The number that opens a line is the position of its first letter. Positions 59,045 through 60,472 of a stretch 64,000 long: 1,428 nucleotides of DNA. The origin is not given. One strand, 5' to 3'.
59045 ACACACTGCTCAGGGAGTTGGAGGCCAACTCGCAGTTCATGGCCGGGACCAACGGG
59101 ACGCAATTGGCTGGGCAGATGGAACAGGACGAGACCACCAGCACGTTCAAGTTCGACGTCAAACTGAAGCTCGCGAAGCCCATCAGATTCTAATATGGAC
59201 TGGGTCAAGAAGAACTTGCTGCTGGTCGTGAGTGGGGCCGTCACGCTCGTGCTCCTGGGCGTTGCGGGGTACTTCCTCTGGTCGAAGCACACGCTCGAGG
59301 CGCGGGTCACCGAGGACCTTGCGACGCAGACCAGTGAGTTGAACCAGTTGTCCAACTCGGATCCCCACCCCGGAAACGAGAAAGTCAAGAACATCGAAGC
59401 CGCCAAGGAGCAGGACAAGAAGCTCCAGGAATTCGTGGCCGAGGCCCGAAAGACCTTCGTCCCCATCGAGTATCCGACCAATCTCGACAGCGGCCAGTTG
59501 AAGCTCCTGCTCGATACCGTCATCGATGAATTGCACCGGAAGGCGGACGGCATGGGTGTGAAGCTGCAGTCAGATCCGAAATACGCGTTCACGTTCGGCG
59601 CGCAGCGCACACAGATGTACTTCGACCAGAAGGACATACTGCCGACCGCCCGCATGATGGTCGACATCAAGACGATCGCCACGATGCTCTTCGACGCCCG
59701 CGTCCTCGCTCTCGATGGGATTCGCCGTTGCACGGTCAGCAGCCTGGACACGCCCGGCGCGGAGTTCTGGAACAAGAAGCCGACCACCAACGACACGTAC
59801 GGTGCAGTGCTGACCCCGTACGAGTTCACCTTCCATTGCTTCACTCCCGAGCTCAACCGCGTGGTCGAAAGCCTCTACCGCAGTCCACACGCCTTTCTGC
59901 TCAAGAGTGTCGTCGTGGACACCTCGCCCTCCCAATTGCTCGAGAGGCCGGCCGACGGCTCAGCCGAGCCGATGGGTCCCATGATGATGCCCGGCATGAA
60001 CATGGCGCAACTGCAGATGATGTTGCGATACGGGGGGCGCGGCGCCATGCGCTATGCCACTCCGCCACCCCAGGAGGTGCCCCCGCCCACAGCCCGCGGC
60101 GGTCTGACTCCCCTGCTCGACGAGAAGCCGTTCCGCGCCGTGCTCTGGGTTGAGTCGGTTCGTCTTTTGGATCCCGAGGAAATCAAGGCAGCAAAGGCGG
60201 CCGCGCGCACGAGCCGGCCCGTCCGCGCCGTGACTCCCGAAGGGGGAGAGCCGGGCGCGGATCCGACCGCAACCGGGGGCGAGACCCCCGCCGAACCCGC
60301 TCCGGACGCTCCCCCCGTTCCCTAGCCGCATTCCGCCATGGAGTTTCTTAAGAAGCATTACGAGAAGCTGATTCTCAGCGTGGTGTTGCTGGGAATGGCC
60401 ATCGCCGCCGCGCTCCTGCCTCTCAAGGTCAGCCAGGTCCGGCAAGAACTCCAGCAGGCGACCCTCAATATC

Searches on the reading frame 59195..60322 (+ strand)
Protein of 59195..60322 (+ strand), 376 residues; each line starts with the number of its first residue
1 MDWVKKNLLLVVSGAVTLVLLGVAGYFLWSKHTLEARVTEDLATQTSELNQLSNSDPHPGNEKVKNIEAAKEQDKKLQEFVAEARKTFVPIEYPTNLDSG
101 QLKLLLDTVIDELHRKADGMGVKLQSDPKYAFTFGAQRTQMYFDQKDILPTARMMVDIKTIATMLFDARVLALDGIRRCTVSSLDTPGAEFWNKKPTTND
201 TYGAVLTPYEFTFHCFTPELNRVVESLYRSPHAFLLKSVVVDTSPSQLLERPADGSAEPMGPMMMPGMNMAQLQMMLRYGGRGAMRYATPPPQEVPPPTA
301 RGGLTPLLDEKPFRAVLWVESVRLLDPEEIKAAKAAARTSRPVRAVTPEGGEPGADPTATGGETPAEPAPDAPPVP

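Call 48: search_protein_families(library=pfam, proteins=[window:59195-60322:+], max_evalue=0.01)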
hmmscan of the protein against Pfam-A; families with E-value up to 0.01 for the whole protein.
window:59195-60322:+ (376 aa): 0 families
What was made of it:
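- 59195..60325 (+): 376-aa gene, counterpart of the Amuc_1100-like (PF28028) gene of related loci (context). The local Pfam copy gave no hit for it (call 48).
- Tried and rejected: The local Pfam copy does not detect it in the window's 376-aa protein (call 48).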
